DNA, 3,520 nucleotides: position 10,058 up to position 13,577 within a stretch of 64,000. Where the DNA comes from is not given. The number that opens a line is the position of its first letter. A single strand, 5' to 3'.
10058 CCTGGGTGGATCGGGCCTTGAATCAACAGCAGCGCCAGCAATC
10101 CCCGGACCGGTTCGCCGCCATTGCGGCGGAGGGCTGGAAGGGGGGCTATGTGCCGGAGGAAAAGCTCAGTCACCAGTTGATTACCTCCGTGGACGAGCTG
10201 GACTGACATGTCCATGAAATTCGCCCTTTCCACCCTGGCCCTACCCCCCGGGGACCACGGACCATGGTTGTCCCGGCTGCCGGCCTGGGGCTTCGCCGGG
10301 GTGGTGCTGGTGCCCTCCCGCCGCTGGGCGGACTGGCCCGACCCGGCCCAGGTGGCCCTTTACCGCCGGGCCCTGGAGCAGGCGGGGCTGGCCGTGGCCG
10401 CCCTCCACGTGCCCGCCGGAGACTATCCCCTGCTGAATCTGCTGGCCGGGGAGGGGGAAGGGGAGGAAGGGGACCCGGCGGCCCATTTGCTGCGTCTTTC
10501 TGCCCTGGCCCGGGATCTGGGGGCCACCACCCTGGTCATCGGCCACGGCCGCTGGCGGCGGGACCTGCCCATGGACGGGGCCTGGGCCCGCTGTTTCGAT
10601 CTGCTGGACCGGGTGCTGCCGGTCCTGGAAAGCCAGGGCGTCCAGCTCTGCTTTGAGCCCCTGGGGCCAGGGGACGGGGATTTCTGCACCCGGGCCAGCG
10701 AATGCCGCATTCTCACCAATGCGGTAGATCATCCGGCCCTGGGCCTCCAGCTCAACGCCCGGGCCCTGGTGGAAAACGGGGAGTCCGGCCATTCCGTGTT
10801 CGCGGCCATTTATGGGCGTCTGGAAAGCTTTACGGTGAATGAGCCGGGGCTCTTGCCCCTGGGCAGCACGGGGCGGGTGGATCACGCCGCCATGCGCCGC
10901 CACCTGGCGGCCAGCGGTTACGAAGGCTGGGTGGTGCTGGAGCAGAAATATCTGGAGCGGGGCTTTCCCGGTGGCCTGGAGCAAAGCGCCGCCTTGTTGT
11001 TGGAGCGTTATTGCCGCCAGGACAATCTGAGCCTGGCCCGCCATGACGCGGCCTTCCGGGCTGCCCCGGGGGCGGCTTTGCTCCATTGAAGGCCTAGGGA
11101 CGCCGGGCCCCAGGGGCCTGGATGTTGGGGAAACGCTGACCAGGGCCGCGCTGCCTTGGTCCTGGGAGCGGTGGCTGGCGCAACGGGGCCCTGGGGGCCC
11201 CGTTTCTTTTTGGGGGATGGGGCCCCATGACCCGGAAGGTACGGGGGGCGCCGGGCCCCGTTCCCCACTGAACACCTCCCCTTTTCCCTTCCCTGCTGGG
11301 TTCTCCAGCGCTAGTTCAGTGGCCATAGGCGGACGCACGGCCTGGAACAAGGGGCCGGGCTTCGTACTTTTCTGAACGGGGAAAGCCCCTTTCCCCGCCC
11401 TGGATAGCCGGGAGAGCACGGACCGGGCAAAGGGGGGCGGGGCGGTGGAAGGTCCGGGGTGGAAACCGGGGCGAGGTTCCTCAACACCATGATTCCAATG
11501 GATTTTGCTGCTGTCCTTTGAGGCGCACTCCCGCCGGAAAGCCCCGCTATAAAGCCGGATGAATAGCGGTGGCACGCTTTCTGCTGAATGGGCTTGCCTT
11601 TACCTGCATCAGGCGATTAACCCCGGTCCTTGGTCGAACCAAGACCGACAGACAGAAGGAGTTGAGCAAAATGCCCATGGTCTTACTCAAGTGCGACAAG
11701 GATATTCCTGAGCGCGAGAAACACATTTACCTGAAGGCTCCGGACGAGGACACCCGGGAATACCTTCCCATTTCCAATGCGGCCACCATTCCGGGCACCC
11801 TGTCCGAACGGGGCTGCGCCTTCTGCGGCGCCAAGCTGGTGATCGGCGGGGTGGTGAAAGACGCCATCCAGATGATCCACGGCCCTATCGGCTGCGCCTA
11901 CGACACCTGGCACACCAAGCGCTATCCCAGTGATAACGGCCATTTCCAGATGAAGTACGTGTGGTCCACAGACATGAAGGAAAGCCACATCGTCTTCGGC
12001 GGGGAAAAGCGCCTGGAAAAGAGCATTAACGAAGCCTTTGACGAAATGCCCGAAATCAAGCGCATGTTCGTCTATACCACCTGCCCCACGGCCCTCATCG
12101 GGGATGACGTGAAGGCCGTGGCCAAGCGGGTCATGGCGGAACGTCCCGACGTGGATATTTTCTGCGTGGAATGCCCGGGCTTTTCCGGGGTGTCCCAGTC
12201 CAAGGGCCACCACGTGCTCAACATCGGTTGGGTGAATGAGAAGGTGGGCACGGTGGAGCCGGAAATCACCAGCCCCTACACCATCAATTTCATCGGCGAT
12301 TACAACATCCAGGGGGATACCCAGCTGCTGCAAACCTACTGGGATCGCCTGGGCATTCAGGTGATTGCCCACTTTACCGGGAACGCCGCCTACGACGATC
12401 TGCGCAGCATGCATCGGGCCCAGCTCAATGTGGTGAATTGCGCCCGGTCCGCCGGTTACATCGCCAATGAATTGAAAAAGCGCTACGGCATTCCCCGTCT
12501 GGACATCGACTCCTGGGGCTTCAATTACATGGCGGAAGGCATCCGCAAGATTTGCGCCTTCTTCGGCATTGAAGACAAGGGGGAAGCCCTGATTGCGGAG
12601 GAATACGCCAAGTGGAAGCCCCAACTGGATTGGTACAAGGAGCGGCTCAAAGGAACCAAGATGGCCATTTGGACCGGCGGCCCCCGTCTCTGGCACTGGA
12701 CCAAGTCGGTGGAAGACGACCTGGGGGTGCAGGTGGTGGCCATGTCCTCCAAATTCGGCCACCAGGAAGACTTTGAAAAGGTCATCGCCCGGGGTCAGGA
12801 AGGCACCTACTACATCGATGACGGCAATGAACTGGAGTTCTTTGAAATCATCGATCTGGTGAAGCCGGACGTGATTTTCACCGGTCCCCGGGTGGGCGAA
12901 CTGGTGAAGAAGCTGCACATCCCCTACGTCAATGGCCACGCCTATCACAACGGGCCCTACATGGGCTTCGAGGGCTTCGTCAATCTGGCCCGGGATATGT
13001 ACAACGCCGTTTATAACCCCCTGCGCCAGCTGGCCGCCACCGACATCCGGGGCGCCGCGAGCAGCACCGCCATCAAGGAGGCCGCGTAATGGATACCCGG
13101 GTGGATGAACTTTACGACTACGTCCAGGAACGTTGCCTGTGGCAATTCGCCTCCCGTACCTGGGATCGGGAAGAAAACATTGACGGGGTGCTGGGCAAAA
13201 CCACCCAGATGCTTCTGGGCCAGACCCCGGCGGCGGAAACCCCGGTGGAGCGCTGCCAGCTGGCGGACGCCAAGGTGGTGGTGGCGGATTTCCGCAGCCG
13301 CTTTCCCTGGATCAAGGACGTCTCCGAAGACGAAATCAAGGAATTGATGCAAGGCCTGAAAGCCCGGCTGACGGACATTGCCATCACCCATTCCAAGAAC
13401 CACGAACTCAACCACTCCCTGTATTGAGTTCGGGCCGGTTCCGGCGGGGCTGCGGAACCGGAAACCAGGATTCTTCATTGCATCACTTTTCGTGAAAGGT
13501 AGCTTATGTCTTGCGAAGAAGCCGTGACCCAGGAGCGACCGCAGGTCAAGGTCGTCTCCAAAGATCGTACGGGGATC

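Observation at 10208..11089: TIM-barrel isomerase homologue with eroded metal ligands, translationally coupled to vnfX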

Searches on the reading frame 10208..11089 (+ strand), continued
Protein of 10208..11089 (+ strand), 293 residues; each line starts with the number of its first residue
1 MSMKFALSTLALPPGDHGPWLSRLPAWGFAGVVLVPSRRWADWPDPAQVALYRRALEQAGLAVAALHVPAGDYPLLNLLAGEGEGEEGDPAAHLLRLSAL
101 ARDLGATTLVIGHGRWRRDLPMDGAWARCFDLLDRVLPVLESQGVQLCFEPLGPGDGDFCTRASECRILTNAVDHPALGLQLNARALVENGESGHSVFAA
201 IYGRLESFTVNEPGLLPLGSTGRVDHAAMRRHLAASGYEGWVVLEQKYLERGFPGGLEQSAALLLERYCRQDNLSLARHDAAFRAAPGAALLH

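Call 78: search_protein_representatives(alignment_id=A3)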
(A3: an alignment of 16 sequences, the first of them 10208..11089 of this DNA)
Query: 16 sequences, 291 profile positions. Proteins with E-value up to 0.001 (for the whole library): 2580; up to 1e-10: 1317; up to 1e-30: 237. The best 150 are listed.
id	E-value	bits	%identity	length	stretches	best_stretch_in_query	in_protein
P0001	5.7e-124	429.1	-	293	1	1-288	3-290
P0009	1.9e-122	424.1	-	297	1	1-290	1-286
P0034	1.0e-110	385.6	-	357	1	1-279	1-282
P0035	5.9e-93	327.3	-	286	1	1-269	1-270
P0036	3.5e-91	321.4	-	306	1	1-284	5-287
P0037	1.9e-90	319.0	-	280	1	1-282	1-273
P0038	7.8e-90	317.0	-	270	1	1-271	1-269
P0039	1.1e-89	316.6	-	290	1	1-273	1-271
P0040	4.2e-89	314.6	-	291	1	1-270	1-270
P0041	2.3e-83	295.8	-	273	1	1-270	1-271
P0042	9.5e-83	293.8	-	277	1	1-268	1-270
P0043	6.9e-79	281.1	-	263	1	1-272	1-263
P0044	9.5e-77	274.1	-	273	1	1-267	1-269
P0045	4.2e-76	271.9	-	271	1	1-266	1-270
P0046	2.7e-75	269.3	-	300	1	1-271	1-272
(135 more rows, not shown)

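Call 87: search_protein_families(library=pfam, proteins=[L013:10900-11205:+], max_evalue=0.001)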
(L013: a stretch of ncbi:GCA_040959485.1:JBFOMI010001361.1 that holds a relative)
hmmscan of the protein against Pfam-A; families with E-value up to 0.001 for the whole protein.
L013:10900-11205:+ (102 aa): 1 family
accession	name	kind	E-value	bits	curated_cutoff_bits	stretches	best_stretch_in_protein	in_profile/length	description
PF01106.22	NifU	-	2.1e-16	60.2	27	1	36-97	3-66/67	NifU-like domain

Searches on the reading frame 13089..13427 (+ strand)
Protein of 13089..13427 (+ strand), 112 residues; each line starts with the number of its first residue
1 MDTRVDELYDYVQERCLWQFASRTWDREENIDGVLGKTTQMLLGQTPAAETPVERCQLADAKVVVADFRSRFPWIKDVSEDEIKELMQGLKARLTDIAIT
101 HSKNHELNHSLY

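Call 3: search_protein_families(library=pfam, proteins=[window:13089-13427:+], max_evalue=0.01)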
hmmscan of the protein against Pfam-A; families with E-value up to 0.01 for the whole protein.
window:13089-13427:+ (112 aa): 1 family
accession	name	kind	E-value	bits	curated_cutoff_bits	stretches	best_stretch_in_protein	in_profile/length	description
PF03139.20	AnfG_VnfG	-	6.6e-43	145.8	27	1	3-112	2-111/111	Vanadium/alternative nitrogenase delta subunit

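Call 4: search_protein_families(library=ncbifam, proteins=[window:13089-13427:+], max_evalue=0.01)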
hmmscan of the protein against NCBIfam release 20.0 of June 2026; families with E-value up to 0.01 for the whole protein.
window:13089-13427:+ (112 aa): 2 families
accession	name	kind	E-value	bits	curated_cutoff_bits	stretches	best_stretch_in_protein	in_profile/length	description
TIGR02930.1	vnfG_nitrog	equivalog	3.3e-46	156.2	141.7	1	4-112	1-109/109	V-containing nitrogenase subunit delta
TIGR02929.1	anfG_nitrog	equivalog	1.9e-30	105.2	124.7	1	4-111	1-108/109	Fe-only nitrogenase subunit delta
